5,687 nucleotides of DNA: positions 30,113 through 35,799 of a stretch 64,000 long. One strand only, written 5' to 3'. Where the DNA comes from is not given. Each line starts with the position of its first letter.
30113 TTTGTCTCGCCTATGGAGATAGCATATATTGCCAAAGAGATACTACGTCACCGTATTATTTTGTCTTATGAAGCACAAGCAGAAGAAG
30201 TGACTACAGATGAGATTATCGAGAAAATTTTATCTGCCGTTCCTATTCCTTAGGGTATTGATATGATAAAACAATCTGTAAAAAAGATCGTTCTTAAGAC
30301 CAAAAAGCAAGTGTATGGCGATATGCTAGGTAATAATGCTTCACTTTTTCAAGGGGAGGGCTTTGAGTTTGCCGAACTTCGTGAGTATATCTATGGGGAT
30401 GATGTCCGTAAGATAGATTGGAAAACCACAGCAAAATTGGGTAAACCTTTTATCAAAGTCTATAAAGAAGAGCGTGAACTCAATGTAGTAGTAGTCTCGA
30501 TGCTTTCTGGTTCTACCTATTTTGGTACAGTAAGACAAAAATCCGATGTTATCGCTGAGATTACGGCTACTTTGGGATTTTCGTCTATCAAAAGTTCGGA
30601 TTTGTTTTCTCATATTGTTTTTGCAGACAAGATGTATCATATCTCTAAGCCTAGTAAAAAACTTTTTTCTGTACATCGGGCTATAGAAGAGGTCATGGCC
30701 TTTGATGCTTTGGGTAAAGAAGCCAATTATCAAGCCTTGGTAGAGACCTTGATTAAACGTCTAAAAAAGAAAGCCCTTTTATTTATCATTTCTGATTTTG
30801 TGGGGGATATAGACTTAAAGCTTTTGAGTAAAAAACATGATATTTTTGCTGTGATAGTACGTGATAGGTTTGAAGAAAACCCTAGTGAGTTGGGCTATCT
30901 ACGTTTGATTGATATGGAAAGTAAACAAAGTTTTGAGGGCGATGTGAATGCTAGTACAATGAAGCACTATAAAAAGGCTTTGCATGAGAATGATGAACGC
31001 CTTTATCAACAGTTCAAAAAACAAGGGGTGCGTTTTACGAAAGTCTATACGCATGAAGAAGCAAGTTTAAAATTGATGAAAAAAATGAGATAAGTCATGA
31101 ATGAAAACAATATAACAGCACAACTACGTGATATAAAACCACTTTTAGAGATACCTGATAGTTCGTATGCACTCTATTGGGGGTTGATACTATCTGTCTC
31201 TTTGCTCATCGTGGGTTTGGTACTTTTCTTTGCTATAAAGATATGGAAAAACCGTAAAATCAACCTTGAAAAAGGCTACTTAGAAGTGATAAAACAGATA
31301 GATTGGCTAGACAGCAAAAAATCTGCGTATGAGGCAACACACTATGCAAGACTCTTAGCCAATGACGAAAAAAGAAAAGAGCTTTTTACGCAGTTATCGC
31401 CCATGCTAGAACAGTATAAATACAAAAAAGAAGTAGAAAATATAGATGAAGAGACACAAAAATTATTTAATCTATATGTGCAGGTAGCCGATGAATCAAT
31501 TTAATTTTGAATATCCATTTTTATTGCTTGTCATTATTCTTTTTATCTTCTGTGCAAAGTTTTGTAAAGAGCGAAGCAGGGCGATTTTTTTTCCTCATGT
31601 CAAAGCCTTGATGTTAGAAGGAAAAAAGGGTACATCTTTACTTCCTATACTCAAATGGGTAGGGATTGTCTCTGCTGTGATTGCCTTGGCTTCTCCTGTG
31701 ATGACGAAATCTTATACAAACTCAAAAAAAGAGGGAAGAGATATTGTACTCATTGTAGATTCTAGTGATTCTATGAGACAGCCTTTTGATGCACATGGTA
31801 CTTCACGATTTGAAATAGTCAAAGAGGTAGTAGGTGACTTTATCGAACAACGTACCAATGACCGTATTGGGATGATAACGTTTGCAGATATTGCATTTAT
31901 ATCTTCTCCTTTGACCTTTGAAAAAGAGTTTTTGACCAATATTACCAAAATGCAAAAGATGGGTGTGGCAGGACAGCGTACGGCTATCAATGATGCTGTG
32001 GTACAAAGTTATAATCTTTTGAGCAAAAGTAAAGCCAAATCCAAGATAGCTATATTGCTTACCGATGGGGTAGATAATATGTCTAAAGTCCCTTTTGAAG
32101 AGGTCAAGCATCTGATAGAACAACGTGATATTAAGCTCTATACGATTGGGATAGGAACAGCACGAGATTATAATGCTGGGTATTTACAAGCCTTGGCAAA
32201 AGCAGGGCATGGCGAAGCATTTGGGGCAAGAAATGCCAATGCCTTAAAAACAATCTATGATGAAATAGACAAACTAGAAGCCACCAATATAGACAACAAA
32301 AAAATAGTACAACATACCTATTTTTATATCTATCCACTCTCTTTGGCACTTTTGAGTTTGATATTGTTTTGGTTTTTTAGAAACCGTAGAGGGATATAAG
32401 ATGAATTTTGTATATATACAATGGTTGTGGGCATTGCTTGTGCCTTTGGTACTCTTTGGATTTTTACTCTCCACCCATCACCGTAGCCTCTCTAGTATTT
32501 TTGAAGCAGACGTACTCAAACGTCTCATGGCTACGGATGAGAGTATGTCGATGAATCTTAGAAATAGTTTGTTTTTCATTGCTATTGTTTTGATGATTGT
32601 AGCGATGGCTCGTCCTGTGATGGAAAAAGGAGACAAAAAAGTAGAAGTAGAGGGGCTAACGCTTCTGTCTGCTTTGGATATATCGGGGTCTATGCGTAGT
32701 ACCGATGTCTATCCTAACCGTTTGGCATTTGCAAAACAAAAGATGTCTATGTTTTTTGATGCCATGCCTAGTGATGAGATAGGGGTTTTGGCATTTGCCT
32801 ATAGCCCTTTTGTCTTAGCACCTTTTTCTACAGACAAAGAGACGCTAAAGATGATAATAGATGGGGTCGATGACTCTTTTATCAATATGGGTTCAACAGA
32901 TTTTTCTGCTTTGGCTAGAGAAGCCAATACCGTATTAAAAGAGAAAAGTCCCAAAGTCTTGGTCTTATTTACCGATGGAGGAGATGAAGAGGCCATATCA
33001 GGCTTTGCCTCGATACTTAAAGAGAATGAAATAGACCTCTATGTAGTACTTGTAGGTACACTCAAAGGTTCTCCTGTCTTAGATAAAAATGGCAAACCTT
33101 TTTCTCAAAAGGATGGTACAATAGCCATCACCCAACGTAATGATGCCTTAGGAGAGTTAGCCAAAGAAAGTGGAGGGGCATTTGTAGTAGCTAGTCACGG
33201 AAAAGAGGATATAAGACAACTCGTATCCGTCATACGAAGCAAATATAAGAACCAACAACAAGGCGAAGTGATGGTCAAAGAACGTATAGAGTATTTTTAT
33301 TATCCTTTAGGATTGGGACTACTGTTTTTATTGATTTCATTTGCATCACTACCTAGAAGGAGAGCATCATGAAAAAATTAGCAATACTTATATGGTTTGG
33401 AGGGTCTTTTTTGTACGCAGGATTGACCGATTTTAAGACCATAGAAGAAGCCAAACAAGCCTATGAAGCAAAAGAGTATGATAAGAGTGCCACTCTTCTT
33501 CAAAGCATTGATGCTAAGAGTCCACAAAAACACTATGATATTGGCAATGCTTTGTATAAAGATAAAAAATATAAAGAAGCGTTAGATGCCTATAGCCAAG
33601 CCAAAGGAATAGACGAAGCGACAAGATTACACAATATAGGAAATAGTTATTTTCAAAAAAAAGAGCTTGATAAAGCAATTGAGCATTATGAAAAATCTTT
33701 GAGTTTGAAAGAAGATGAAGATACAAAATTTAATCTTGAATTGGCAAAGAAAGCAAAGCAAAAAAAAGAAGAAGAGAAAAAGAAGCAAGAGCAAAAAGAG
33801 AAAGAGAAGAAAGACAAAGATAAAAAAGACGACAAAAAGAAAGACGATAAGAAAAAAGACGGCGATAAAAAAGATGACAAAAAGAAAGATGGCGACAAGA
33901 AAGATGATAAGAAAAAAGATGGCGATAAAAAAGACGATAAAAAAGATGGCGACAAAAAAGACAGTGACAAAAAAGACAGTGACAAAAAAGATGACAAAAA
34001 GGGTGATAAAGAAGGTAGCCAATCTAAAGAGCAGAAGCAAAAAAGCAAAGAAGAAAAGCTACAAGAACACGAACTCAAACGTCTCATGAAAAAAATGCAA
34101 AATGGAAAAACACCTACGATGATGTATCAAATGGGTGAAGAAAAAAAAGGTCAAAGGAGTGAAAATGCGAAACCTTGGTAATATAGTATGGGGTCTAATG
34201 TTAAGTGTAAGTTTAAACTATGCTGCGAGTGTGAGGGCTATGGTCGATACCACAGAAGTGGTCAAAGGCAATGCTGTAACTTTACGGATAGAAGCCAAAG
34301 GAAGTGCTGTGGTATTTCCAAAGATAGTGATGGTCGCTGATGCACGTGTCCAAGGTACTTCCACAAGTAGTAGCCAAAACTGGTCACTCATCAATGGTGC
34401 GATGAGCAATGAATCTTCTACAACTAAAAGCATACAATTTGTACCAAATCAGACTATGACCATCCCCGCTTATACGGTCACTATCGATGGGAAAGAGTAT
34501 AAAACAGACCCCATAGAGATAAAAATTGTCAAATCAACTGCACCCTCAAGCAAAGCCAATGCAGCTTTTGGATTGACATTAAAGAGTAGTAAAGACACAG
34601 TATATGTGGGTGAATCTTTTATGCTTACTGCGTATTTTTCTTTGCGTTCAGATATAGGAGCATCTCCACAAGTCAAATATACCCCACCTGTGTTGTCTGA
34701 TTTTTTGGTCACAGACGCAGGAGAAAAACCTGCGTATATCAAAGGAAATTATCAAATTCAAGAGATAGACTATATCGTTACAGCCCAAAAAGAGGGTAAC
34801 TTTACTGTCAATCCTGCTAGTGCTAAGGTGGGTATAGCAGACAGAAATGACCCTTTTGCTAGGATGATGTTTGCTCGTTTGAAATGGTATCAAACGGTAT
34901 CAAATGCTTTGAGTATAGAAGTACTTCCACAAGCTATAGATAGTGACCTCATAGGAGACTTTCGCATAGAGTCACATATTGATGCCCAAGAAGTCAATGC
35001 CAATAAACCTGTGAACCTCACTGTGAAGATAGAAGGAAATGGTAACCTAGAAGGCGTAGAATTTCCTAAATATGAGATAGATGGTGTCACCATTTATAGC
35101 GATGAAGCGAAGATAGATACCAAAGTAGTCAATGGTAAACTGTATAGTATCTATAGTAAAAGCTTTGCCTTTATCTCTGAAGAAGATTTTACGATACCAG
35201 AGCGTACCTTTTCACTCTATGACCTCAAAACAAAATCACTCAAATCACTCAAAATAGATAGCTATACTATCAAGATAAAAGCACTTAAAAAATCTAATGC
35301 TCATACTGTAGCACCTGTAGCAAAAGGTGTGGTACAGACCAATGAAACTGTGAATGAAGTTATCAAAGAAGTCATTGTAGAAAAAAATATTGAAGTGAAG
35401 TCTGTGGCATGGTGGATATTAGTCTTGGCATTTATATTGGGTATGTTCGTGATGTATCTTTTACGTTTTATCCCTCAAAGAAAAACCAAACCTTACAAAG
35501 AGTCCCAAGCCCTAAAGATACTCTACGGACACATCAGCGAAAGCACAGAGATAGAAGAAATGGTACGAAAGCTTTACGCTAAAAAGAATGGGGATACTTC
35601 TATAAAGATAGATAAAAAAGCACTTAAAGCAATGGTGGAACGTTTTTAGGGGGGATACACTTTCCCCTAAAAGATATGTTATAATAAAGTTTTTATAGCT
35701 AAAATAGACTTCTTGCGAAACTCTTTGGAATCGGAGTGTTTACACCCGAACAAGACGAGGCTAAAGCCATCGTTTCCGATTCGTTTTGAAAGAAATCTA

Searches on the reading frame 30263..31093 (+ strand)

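Call 54: search_protein_families(library=pfam, proteins=[window:30263-31093:+], max_evalue=0.001)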
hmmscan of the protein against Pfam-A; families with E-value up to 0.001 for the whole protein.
window:30263-31093:+ (276 aa): 1 family
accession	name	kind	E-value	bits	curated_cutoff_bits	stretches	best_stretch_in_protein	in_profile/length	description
PF01882.25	DUF58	-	2.4e-41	141.8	23.4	1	38-244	1-214/216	Protein of unknown function DUF58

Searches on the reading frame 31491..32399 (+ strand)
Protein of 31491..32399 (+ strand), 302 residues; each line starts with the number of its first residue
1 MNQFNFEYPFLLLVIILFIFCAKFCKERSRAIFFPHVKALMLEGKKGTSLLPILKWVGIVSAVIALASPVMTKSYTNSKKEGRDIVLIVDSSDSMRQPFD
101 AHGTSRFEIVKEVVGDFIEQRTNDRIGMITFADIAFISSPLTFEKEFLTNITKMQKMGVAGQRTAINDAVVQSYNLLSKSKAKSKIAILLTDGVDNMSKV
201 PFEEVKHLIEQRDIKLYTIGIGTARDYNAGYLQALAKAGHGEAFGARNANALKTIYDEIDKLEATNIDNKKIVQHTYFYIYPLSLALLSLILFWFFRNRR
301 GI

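Call 54: search_protein_families(library=pfam, proteins=[window:31491-32399:+], max_evalue=0.001)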
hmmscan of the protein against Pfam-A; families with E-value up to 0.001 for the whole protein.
window:31491-32399:+ (302 aa): 3 families
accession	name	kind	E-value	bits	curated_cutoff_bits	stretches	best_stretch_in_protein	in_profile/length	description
PF00092.34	VWA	-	1.9e-20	74.2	23.8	1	84-257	1-173/174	von Willebrand factor type A domain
PF13519.12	VWA_2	-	5.6e-15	56.3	27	1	85-193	1-106/107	von Willebrand factor type A domain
PF13768.12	VWA_3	-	3.9e-05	24.2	27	0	158-242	76-152/155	von Willebrand factor type A domain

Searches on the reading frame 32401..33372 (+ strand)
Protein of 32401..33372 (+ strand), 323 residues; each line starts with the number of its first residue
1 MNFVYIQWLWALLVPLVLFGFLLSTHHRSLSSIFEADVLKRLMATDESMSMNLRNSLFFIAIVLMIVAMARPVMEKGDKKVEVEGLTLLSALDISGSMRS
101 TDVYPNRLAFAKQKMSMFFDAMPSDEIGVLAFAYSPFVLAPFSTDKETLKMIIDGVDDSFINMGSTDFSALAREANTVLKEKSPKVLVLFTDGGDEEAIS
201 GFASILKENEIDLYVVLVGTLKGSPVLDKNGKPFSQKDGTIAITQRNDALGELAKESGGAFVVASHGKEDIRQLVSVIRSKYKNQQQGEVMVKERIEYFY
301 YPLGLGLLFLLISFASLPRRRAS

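Call 54: search_protein_families(library=pfam, proteins=[window:32401-33372:+], max_evalue=0.001)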
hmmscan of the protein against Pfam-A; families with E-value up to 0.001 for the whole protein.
window:32401-33372:+ (323 aa): 2 families
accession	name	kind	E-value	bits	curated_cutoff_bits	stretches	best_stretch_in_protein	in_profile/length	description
PF13519.12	VWA_2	-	1.5e-17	64.6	27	1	91-193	4-106/107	von Willebrand factor type A domain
PF00092.34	VWA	-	5.8e-11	43.4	23.8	1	91-220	5-141/174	von Willebrand factor type A domain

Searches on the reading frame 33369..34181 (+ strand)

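Call 54: search_protein_families(library=pfam, proteins=[window:33369-34181:+], max_evalue=0.001)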
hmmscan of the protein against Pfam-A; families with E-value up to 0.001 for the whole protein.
window:33369-34181:+ (270 aa): 9 families
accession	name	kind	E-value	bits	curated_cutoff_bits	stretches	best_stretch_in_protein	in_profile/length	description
PF00515.34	TPR_1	-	2.1e-13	49.9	27.8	2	87-116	4-33/34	Tetratricopeptide repeat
PF07719.23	TPR_2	-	1.5e-12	47.1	27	2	87-115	4-32/34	Tetratricopeptide repeat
PF13181.12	TPR_8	-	5.1e-08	32.9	25.7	1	87-116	4-33/34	Tetratricopeptide repeat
PF13414.12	TPR_11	-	5.5e-08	32.8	26.8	1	91-116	1-26/42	TPR repeat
PF13424.12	TPR_12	-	8.7e-08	32.7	30.1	1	68-115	26-76/77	Tetratricopeptide repeat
PF13374.12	TPR_10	-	3.1e-06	27.5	27.5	0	84-115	2-33/42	Tetratricopeptide repeat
PF13432.12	TPR_16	-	5.9e-05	23.9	32.7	0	27-81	3-60/65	Tetratricopeptide repeat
PF13174.12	TPR_6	-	0.00018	22.4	26.3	0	89-109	5-25/33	Tetratricopeptide repeat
PF13176.12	TPR_7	-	0.00072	19.9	27.9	0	87-118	2-33/36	Tetratricopeptide repeat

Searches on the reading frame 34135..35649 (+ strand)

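Call 91: search_protein_families(library=pfam, proteins=[window:34135-35649:+], max_evalue=0.00001)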
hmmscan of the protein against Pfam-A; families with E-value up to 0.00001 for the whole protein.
window:34135-35649:+ (504 aa): 1 family
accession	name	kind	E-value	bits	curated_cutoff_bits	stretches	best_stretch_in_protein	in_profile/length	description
PF13584.12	BatD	-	2.5e-27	95.8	24.1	3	36-131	2-92/92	BatD DUF11 like domain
